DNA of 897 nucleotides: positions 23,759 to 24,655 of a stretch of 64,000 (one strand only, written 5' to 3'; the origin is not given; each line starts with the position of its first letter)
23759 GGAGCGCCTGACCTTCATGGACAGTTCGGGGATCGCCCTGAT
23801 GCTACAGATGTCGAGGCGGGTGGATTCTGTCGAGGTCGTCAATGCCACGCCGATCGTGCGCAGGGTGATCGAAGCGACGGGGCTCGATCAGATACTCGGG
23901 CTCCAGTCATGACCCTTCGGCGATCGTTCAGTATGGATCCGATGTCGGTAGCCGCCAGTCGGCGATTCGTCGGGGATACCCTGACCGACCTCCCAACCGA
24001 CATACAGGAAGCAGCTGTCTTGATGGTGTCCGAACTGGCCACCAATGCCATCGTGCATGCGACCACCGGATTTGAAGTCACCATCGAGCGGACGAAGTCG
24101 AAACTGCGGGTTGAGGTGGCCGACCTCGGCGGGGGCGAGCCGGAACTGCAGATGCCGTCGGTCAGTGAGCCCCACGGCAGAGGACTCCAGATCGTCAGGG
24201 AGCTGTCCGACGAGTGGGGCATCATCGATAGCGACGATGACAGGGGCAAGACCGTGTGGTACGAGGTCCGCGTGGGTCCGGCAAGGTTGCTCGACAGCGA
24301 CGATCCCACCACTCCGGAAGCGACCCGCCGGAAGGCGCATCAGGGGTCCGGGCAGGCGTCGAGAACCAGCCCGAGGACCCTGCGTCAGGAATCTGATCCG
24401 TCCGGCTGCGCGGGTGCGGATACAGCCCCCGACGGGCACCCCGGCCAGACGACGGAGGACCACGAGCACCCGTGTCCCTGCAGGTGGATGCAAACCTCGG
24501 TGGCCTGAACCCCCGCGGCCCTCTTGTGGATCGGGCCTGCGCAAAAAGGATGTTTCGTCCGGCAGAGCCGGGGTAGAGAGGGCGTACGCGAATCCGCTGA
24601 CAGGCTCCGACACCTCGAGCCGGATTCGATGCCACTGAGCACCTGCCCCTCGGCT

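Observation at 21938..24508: Two partner-switching modules around one SigB/F-type sigma factor; the sigma-adjacent anti-sigma looks like a pseudokinase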

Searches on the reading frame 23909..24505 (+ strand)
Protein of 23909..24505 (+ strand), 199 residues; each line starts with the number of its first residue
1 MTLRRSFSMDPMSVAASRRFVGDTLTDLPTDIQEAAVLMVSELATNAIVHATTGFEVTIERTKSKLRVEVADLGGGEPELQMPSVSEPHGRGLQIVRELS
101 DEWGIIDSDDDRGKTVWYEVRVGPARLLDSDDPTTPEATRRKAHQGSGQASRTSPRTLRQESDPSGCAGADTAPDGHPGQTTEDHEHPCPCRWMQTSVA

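Call 5: search_protein_families(library=pfam, proteins=[window:23909-24505:+], max_evalue=1)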
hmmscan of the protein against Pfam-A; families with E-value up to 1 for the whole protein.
window:23909-24505:+ (199 aa): 2 families
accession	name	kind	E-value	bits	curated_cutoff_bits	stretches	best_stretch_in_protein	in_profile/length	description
PF13581.12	HATPase_c_2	-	1.4e-11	44.9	27.4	1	7-117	1-124/127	Histidine kinase-like ATPase domain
PF02518.31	HATPase_c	-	1.3e-09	38.9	26.4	1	35-121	5-108/111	Histidine kinase-, DNA gyrase B-, and HSP90-like ATPase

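Call 6: search_protein_families(library=ncbifam, proteins=[window:23909-24505:+], max_evalue=1)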
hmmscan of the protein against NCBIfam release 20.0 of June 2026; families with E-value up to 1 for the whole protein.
window:23909-24505:+ (199 aa): 8 families
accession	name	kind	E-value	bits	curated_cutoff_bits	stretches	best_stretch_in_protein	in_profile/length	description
NF041045.1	RsbA_anti_sig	subfamily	2.1e-08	33.8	210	1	9-115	186-297/303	anti-sigma factor RsbA family regulatory protein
TIGR01925.2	spIIAB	equivalog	0.00019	21.4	135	1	13-117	13-131/137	anti-sigma F factor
NF047786.1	his_kin_MadS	equivalog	0.002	17.3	500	1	14-79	317-382/434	MadS family sensor histidine kinase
NF052314.1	T9SS_HK_PorY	subfamily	0.073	12.1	350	1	36-69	325-358/418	PorY family sensor histidine kinase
TIGR02966.1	phoR_proteo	equivalog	0.079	12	334.2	1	39-87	233-283/333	phosphate regulon sensor histidine kinase PhoR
NF033792.0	ActS_PrrB_HisK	equivalog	0.14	10.9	350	1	40-89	316-365/423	ActS/PrrB/RegB family redox-sensitive histidine kinase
NF007004.0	PRK09467.1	equivalog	0.21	10.4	415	1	39-92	338-391/440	two-component system sensor histidine kinase EnvZ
NF052531.1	Strep_LiaS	equivalog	0.22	10.7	450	1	24-82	229-288/328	envelope stress sensor histidine kinase LiaS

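Call 8: search_solved_structures(query=window:23909-24505:+, max_evalue=1, show_alignments=2)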
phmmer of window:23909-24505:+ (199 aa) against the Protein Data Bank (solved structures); distinct sequences matched with E-value up to 1: 2.
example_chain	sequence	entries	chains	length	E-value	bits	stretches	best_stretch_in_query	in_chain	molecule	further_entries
9e5c_6p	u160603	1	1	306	0.035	17.6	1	115-187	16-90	Dynein arm light chain, axonemal, putative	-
4r39_A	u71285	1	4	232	0.6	13.6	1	23-103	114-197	Blue-light-activated histidine kinase 2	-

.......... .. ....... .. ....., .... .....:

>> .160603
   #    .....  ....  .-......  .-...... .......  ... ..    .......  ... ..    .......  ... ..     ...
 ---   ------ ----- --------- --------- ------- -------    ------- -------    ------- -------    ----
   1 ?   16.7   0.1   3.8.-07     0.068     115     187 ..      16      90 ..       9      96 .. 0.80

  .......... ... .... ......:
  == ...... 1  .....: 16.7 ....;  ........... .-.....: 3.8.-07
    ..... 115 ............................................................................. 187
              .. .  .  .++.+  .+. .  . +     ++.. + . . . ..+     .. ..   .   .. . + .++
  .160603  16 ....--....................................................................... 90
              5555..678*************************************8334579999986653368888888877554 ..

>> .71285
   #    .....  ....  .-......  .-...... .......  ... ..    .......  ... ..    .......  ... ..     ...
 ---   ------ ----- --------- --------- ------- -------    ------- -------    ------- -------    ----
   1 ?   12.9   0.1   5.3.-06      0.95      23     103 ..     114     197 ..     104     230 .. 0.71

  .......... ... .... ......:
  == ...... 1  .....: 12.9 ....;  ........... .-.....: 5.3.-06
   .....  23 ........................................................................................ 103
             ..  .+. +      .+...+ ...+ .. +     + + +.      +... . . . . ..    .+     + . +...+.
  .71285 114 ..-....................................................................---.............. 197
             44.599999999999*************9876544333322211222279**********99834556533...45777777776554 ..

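Call 31: find_homologous_proteins(query=window:23909-24505:+, max_evalue=0.00001)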
Query window:23909-24505:+ (199 aa): 351 proteins with E <= 0.00001 among 547 candidates; the best 120 are listed.
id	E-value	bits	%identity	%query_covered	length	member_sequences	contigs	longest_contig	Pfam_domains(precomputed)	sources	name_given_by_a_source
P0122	3.3e-128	444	100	100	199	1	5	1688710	PF13581.13,PF02518.32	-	-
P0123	2.1e-113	395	91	100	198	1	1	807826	PF13581.13,PF02518.32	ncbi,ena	-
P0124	2.3e-106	372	85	100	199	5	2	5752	PF13581.13,PF02518.32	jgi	jgi:anti-sigma regulatory factor (Ser/Thr protein kinase)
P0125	3.6e-90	319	85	88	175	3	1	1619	PF13581.13,PF02518.32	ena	-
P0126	3.4e-62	228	69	85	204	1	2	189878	PF13581.13,PF02518.32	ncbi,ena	-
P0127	1.4e-60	223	59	97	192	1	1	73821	PF13581.13,PF02518.32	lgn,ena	-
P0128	4.5e-59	218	59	97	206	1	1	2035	PF13581.13,PF02518.32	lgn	-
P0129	4.4e-55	205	61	89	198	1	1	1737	PF13581.13,PF02518.32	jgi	jgi:anti-sigma regulatory factor (Ser/Thr protein kinase)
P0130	1.0e-52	197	81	59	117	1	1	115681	-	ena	-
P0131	4.3e-49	185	57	82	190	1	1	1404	PF13581.13,PF02518.32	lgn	-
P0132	3.5e-48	182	64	67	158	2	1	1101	PF13581.13,PF02518.32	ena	-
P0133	3.7e-48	182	55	82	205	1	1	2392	PF13581.13,PF02518.32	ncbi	-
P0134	3.8e-48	182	53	89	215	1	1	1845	PF13581.13,PF02518.32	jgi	jgi:anti-sigma regulatory factor (Ser/Thr protein kinase)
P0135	6.7e-48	182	54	89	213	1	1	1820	PF13581.13,PF02518.32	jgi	jgi:anti-sigma regulatory factor (Ser/Thr protein kinase)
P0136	8.7e-48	181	71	60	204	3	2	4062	PF13581.13,PF02518.32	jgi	-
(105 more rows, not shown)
